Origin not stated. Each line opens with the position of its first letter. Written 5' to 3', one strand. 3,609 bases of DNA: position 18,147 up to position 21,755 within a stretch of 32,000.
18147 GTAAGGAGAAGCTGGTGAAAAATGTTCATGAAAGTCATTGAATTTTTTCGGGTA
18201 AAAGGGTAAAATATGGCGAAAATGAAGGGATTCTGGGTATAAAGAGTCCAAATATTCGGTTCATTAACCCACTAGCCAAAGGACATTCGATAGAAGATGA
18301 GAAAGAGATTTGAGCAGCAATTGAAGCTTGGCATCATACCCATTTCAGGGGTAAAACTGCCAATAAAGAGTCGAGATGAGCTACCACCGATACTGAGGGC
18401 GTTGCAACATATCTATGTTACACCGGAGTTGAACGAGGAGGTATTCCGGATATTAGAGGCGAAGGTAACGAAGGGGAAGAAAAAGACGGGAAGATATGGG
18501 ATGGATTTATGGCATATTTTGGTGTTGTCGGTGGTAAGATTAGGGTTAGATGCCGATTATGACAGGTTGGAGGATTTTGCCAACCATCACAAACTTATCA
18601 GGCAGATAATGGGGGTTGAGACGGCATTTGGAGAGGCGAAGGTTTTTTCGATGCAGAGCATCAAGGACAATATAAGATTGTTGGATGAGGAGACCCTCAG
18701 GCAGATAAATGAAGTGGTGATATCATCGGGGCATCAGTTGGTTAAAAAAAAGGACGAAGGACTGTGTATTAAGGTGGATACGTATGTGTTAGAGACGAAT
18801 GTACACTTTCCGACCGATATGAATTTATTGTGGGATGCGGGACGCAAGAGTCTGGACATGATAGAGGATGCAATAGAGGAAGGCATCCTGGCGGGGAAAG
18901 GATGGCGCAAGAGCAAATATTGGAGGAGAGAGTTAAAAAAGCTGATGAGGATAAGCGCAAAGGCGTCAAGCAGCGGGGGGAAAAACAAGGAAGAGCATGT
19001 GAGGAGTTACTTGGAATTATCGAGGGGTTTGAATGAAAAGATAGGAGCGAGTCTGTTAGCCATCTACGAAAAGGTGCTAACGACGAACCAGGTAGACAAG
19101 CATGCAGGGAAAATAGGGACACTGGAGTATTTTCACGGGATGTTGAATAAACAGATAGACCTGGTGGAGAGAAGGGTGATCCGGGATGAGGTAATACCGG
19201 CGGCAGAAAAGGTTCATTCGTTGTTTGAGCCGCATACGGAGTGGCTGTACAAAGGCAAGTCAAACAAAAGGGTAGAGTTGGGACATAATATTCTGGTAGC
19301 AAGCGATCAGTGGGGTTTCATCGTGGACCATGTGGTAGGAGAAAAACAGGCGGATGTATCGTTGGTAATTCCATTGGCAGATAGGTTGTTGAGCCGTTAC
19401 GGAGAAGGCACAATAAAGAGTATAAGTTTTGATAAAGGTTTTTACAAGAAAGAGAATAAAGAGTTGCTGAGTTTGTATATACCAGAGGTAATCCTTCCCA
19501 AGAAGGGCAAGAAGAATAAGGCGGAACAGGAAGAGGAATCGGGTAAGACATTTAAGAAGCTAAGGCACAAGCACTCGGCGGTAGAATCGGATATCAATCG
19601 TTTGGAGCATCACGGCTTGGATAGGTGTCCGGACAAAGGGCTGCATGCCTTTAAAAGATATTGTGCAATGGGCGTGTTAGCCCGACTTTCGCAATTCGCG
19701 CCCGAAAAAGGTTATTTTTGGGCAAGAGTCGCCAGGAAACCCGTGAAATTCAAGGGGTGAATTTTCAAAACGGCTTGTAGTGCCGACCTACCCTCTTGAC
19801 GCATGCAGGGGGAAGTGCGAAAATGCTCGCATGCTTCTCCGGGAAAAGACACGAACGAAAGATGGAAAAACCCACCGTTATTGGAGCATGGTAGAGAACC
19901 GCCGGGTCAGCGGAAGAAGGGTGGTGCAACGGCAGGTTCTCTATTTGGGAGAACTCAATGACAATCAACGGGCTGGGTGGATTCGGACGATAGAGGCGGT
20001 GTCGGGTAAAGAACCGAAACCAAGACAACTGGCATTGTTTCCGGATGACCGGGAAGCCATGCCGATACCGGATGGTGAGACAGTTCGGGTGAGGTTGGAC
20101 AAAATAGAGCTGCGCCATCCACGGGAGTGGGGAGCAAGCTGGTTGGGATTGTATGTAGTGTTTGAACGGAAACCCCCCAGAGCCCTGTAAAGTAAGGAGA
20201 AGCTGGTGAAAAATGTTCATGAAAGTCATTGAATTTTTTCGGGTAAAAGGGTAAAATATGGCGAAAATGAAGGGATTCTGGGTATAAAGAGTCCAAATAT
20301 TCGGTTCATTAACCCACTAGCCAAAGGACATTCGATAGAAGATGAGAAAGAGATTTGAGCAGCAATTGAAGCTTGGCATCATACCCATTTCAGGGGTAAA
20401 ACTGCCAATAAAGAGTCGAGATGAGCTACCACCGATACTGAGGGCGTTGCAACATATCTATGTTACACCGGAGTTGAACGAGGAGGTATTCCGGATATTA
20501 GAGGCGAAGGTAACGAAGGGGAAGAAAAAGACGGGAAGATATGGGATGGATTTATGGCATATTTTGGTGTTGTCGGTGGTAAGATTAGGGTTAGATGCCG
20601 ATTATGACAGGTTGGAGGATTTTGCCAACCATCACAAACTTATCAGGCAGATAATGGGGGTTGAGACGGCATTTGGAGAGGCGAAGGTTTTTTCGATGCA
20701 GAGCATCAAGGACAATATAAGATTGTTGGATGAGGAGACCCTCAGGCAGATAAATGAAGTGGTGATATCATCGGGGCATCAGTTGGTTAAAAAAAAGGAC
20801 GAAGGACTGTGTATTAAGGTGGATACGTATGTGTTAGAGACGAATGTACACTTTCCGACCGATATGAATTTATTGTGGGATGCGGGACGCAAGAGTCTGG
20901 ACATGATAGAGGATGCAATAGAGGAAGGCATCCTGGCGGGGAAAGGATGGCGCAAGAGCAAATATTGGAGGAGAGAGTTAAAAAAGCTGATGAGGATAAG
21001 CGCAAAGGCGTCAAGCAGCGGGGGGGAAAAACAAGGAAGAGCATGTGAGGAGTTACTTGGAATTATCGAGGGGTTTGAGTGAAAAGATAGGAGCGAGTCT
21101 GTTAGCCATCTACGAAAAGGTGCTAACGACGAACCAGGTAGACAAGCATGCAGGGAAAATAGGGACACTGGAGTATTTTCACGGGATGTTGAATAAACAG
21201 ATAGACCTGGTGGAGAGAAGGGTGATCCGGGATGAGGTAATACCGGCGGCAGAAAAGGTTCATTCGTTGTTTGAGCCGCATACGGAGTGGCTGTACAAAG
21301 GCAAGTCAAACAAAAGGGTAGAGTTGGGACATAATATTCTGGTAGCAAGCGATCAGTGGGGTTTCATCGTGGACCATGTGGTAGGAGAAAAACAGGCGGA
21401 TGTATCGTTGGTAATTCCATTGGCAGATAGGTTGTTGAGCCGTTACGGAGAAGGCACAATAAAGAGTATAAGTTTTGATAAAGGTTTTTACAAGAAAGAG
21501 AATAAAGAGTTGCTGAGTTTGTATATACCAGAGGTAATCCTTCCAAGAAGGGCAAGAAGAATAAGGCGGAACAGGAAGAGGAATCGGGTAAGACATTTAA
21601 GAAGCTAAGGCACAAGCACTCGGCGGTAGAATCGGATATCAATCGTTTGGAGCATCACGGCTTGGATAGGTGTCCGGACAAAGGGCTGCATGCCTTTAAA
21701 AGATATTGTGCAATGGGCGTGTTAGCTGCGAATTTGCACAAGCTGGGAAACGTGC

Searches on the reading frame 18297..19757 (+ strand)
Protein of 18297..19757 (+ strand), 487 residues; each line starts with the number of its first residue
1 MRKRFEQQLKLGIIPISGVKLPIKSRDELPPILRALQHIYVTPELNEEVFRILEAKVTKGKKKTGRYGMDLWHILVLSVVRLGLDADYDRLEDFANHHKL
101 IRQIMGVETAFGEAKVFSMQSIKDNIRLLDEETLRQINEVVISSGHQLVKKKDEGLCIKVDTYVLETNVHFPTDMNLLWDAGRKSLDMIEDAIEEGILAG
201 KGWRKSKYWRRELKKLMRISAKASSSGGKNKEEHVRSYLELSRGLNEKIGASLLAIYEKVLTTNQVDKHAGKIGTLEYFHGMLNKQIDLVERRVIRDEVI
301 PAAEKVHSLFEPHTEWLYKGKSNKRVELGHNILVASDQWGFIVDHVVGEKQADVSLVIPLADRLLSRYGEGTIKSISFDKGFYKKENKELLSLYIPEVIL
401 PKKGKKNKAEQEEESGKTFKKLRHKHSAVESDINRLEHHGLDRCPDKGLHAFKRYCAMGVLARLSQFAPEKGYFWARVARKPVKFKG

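Call 6: search_protein_families(library=pfam, proteins=[window:18297-19757:+], max_evalue=0.01)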
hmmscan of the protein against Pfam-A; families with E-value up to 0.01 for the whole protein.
window:18297-19757:+ (487 aa): 1 family
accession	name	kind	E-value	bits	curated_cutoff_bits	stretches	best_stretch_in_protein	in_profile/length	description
PF01609.27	DDE_Tnp_1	-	1.7e-05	25.1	23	1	313-462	19-197/200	Transposase DDE domain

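Call 51: search_protein_families(library=ncbifam, proteins=[window:18297-19757:+], max_evalue=0.001)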
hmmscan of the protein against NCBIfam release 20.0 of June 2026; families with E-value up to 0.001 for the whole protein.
window:18297-19757:+ (487 aa): 2 families
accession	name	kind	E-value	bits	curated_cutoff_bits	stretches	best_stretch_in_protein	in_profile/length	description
NF033593.1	transpos_ISNCY_1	equivalog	1.3e-129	432.7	325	1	24-463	4-437/444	ISNCY family transposase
NF033578.1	transpos_IS5_1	equivalog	6.9e-20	71.5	275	1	128-452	106-400/419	IS5 family transposase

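Call 65: list_cluster_members(proteins=[window:15957-17120:-, window:12104-12889:-, window:18297-19757:+, window:10849-11784:-])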
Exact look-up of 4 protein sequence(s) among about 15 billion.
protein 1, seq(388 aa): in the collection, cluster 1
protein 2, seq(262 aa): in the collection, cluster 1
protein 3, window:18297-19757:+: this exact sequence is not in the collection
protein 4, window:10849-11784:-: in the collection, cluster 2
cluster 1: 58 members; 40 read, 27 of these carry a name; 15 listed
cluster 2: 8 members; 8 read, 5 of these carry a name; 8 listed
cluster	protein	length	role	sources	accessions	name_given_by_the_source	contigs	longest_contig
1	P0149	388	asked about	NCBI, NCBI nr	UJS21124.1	MAG: group II intron reverse transcriptase/maturase [Candidatus Brocadia sp.]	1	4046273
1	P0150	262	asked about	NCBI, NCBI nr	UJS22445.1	MAG: hypothetical protein L3J18_02035 [Candidatus Brocadia sp.]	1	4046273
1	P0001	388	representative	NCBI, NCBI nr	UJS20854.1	MAG: group II intron reverse transcriptase/maturase [Candidatus Brocadia sp.]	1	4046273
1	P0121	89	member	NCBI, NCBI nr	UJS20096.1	MAG: hypothetical protein L3J18_14520 [Candidatus Brocadia sp.]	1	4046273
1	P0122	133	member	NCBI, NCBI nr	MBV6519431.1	MAG: hypothetical protein HCAMLNBO_02282 [Candidatus Brocadia fulgida] | hypothetical protein [Candidatus Brocadia fulgida]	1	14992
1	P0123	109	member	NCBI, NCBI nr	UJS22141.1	MAG: hypothetical protein L3J18_07475 [Candidatus Brocadia sp.]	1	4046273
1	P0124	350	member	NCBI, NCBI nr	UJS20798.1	MAG: group II intron reverse transcriptase/maturase [Candidatus Brocadia sp.]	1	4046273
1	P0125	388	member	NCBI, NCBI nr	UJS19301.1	MAG: group II intron reverse transcriptase/maturase [Candidatus Brocadia sp.]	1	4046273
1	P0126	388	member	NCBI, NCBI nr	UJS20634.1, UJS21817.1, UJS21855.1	MAG: group II intron reverse transcriptase/maturase [Candidatus Brocadia sp.]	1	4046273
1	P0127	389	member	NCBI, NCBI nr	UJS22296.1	MAG: group II intron reverse transcriptase/maturase [Candidatus Brocadia sp.]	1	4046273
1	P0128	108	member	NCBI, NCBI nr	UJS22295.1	MAG: hypothetical protein L3J18_08270 [Candidatus Brocadia sp.]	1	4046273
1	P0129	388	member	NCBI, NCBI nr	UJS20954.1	MAG: group II intron reverse transcriptase/maturase [Candidatus Brocadia sp.]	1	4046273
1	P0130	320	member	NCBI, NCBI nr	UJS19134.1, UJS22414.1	MAG: group II intron reverse transcriptase/maturase [Candidatus Brocadia sp.]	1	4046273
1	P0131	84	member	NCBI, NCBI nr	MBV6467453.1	MAG: hypothetical protein PGMFKBFP_02814 [Anaerolineales bacterium] | hypothetical protein [Anaerolineales bacterium]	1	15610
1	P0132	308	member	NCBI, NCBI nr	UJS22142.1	MAG: group II intron reverse transcriptase/maturase [Candidatus Brocadia sp.]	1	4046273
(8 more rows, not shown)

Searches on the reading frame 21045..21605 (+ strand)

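Call 51: search_protein_families(library=ncbifam, proteins=[window:21045-21605:+], max_evalue=0.001)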
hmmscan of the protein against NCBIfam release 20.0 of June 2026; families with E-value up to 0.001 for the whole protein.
window:21045-21605:+ (187 aa): 3 families
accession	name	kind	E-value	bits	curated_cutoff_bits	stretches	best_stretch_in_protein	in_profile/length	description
NF033593.1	transpos_ISNCY_1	equivalog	7.8e-41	140.2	325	1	5-181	215-388/444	ISNCY family transposase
NF033578.1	transpos_IS5_1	equivalog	8.4e-08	31.7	275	1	34-180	222-365/419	IS5 family transposase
NF033580.1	transpos_IS5_3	equivalog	0.001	18.7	110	0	89-182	119-217/258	IS5 family transposase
